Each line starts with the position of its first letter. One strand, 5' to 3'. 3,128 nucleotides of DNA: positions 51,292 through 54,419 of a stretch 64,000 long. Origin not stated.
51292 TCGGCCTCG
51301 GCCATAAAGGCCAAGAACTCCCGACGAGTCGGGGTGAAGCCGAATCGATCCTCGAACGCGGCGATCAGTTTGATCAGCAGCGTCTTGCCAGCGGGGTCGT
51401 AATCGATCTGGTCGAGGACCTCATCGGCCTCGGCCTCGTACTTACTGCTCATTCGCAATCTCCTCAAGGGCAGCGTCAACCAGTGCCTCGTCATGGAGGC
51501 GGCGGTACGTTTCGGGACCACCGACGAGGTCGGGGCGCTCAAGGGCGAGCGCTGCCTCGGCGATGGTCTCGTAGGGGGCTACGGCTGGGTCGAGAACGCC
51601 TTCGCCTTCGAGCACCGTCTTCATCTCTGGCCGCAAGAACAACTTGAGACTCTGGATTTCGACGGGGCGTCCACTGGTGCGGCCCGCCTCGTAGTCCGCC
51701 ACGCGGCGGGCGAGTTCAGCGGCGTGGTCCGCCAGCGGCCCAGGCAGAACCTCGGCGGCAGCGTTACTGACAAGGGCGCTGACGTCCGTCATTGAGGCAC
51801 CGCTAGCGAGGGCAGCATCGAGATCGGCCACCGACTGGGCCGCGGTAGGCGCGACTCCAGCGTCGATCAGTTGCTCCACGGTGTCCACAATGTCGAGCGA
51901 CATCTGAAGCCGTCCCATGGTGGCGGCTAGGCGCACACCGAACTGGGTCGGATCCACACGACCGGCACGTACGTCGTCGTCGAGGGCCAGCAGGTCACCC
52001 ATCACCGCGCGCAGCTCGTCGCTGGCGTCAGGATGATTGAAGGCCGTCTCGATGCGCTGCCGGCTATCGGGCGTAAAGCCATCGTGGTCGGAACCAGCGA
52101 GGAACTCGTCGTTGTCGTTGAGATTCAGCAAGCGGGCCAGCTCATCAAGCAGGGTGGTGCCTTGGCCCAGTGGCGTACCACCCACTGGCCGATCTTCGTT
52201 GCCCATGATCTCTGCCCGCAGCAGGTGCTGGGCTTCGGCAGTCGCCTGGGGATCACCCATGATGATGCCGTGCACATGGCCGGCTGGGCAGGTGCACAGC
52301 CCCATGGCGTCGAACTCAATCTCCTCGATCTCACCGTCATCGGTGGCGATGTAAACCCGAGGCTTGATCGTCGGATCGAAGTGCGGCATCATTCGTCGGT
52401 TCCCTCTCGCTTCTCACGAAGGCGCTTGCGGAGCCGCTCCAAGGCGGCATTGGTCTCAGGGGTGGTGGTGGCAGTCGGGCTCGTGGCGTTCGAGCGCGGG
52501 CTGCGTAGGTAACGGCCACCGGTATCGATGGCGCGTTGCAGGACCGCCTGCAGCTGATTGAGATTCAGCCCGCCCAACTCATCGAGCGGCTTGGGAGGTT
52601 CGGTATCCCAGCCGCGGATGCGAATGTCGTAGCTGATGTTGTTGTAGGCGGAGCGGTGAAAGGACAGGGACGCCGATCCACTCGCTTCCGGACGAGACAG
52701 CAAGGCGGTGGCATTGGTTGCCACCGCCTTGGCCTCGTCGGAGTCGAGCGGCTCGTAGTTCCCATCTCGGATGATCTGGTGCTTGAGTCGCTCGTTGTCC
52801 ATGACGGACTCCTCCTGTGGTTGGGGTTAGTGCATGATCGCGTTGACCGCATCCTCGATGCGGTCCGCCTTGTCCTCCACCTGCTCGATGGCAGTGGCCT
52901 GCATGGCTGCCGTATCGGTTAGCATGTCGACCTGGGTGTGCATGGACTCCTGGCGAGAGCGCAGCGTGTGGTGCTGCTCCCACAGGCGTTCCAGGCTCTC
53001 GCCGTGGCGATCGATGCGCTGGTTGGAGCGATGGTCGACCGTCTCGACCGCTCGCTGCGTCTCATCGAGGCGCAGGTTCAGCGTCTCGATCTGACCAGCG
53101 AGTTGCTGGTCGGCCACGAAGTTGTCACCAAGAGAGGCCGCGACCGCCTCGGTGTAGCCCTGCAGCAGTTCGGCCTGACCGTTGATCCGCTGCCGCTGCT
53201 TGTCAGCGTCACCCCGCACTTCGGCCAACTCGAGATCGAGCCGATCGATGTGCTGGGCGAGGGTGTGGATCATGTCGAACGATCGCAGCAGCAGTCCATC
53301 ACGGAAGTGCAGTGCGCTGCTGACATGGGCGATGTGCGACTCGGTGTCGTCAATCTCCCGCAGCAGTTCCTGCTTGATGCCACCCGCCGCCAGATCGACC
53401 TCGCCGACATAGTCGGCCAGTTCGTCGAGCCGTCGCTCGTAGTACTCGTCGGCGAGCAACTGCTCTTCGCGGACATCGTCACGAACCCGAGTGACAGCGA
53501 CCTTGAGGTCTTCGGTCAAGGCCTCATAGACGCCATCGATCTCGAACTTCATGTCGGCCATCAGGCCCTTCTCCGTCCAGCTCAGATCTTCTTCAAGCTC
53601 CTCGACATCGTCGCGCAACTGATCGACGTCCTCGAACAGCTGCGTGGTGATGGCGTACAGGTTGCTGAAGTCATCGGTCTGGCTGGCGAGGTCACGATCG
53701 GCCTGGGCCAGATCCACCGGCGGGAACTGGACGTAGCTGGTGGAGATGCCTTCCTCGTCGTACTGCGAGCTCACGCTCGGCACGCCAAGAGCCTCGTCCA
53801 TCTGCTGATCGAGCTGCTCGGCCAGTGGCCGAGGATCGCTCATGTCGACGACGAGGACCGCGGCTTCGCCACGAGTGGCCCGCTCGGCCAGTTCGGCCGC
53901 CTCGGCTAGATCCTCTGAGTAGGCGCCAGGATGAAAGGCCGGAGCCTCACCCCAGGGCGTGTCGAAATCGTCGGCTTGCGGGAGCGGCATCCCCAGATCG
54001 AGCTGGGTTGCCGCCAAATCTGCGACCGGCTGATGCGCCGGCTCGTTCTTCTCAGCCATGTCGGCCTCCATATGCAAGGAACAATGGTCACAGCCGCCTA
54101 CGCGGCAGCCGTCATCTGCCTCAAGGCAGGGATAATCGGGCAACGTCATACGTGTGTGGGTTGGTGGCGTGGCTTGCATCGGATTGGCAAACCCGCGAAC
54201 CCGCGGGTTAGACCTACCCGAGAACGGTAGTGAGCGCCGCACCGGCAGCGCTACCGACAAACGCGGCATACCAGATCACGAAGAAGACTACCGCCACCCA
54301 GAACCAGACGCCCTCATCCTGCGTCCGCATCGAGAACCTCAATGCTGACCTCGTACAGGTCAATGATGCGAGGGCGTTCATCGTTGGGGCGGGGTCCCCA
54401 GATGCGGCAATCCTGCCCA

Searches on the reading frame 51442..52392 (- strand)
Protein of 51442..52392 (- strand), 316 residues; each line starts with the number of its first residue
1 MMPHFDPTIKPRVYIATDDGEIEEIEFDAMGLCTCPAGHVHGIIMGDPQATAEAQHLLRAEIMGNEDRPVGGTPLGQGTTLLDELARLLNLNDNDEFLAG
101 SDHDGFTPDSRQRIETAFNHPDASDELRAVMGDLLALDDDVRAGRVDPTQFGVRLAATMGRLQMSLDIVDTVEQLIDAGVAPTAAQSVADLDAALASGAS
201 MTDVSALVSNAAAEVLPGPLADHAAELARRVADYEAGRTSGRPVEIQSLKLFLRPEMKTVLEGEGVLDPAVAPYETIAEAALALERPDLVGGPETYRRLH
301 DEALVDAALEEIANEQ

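Call 45: search_protein_families(library=phrogs, proteins=[window:51442-52392:-], max_evalue=0.0001)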
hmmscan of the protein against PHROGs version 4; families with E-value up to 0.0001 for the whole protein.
window:51442-52392:- (316 aa): 0 families

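Call 108: search_protein_families(library=pfam, proteins=[window:51442-52392:-], max_evalue=0.001)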
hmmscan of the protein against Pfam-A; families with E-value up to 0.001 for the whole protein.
window:51442-52392:- (316 aa): 1 family
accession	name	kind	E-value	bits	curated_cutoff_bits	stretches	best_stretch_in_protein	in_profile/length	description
PF09720.15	Unstab_antitox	-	4.5e-05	23.8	23.3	1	209-245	16-52/54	Putative addiction module component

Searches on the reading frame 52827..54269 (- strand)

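Call 45: search_protein_families(library=phrogs, proteins=[window:52827-54269:-], max_evalue=0.0001)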
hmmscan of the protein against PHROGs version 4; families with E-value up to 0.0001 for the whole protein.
window:52827-54269:- (480 aa): 1 family
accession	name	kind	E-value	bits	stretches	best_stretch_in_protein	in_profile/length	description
phrog_5553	-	unknown function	3.5e-05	25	0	389-479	18-97/114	-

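Call 108: search_protein_families(library=pfam, proteins=[window:52827-54269:-], max_evalue=0.001)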
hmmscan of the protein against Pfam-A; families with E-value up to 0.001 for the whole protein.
window:52827-54269:- (480 aa): 1 family
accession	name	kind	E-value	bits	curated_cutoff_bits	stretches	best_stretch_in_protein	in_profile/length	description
PF01519.22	DUF16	-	0.00093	20.1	40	0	382-472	17-103/104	Protein of unknown function DUF16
